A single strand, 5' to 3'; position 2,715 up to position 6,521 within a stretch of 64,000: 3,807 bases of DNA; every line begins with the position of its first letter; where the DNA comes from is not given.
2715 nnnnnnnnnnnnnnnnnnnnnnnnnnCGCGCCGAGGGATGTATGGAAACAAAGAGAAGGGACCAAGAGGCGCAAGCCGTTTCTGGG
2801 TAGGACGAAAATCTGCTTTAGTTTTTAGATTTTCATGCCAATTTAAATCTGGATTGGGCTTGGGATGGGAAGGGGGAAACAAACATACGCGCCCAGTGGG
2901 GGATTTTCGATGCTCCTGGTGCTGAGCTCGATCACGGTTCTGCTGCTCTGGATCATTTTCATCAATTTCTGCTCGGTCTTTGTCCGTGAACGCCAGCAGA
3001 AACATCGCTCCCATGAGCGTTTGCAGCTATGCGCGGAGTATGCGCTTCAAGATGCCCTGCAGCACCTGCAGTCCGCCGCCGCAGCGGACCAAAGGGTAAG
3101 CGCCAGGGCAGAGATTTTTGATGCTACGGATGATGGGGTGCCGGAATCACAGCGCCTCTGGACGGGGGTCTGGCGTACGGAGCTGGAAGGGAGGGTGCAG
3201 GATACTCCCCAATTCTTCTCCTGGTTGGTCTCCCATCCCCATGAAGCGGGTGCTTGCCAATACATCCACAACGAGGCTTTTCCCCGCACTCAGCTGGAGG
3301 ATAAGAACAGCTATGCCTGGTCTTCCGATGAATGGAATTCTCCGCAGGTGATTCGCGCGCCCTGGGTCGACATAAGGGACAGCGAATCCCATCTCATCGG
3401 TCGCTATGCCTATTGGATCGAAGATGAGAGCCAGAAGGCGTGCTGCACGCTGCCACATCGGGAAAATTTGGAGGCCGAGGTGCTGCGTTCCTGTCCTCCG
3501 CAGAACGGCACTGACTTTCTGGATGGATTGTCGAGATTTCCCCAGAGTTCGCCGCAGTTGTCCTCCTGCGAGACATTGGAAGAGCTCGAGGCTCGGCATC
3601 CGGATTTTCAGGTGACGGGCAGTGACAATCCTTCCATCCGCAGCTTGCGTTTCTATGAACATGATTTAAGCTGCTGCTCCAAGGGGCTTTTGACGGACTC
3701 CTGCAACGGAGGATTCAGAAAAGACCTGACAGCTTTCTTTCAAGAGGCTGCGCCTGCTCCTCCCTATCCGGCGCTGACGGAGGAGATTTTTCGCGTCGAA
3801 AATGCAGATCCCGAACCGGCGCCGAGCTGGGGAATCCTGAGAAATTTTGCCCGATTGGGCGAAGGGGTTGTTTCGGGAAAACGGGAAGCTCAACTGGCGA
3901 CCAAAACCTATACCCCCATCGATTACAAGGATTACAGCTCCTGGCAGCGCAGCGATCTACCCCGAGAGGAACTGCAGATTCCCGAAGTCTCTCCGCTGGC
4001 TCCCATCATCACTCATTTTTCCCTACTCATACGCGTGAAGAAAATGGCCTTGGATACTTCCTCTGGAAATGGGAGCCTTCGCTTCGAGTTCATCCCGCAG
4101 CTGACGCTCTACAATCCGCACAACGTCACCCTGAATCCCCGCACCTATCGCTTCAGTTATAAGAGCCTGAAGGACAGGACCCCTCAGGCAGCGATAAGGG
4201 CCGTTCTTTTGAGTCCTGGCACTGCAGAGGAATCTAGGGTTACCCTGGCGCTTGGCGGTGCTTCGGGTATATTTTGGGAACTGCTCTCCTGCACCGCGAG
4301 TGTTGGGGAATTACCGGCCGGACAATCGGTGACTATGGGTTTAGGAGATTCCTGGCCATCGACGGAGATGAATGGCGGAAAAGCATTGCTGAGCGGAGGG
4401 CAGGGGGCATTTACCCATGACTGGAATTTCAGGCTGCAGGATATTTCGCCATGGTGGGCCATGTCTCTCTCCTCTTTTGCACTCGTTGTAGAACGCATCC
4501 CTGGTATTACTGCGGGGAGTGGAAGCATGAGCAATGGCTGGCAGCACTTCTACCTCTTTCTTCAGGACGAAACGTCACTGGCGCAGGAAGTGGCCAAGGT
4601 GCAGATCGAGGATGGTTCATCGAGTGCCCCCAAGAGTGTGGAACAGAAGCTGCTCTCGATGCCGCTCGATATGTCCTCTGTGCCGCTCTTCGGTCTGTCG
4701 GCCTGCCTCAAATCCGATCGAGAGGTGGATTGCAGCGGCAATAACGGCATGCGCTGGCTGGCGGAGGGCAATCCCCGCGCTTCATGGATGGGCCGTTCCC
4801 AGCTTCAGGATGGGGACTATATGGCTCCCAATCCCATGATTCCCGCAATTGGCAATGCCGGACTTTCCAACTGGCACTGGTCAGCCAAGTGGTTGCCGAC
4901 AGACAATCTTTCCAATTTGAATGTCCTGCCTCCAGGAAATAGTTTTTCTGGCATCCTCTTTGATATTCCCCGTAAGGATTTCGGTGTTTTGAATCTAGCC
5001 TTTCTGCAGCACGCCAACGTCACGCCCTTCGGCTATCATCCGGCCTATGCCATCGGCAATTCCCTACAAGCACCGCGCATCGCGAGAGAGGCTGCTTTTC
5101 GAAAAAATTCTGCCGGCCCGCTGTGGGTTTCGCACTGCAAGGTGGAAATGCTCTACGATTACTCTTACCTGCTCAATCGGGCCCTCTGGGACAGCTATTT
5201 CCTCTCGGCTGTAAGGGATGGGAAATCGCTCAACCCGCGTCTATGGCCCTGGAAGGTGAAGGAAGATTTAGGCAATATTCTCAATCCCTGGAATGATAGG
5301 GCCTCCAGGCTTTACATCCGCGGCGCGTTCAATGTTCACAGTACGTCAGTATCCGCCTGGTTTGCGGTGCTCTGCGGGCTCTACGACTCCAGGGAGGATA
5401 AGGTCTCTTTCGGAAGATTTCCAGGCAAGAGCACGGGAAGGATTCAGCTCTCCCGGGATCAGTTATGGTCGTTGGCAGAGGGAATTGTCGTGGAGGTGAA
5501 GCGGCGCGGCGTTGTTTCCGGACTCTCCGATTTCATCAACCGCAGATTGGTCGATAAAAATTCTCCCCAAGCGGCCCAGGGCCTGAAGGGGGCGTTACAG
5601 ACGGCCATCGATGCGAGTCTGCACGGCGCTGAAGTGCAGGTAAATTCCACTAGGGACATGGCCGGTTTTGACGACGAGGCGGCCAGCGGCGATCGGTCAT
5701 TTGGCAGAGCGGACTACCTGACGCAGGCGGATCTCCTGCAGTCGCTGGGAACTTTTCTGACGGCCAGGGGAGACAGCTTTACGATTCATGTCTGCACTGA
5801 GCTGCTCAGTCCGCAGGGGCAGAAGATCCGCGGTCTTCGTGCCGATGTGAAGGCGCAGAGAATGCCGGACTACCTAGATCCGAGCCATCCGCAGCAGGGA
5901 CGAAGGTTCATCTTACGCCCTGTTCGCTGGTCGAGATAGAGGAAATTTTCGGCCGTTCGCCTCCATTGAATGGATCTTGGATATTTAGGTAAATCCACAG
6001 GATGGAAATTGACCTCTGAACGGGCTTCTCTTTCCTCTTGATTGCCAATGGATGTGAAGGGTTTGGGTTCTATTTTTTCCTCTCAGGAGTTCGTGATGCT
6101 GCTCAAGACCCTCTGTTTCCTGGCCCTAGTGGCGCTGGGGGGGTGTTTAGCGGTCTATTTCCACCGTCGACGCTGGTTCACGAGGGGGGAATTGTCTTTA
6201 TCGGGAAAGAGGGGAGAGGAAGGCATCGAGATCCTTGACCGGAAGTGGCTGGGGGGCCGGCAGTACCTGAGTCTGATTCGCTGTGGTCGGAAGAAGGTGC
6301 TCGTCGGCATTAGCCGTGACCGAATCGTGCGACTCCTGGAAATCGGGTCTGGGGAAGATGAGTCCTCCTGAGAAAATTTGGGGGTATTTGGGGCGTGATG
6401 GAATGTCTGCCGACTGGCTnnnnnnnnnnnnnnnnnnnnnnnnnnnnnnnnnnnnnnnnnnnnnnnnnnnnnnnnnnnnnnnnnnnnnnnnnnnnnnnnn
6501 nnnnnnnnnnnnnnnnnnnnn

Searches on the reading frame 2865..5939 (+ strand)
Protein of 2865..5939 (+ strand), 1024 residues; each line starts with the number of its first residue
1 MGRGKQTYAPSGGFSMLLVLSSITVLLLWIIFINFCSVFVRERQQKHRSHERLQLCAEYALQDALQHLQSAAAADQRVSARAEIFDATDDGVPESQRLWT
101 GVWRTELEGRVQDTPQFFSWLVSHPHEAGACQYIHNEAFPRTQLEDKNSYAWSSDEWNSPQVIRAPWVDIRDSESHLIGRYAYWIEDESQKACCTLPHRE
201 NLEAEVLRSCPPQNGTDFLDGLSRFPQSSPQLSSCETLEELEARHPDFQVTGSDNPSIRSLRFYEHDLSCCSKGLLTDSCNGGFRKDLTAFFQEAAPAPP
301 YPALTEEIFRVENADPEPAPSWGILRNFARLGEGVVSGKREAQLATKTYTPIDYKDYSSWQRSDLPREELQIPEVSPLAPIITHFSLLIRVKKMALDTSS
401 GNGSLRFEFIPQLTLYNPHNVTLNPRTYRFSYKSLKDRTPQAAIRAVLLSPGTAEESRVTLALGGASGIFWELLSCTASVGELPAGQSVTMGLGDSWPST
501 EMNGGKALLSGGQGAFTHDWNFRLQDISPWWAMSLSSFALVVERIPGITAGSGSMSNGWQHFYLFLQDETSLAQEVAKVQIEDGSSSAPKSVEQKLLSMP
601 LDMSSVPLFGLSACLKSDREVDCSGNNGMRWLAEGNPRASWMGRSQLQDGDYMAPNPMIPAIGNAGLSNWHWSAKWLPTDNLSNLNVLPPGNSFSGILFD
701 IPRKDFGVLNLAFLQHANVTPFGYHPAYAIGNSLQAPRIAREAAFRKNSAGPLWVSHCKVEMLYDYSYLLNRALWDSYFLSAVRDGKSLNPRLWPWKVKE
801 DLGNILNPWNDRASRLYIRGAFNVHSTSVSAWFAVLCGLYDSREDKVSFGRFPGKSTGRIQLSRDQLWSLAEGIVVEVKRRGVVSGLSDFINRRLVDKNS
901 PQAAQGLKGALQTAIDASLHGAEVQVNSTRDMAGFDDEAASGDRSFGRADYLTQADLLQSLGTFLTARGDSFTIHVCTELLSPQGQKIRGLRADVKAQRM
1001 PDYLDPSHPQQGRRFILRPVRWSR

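Call 14: search_protein_families(library=pfam, proteins=[window:2865-5939:+], max_evalue=0.1)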
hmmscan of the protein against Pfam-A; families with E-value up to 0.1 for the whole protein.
window:2865-5939:+ (1024 aa): 0 families

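Call 65: find_encoding_contigs(protein=window:2865-5939:+, flank=10000, max_places=2)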
Protein window:2865-5939:+ (1024 aa): no gene with exactly this product is on record in the collection.

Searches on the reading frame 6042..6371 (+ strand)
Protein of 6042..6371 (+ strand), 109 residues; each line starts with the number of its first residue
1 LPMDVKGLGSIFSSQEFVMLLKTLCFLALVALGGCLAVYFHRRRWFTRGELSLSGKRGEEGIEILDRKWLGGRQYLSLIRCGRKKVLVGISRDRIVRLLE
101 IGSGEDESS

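Call 14: search_protein_families(library=pfam, proteins=[window:6042-6371:+], max_evalue=0.1)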
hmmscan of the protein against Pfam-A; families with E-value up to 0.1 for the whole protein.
window:6042-6371:+ (109 aa): 1 family
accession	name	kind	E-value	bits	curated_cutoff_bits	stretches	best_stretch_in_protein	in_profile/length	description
PF04347.18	FliO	-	3e-07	30.9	22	1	42-106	4-66/91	Flagellar biosynthesis protein, FliO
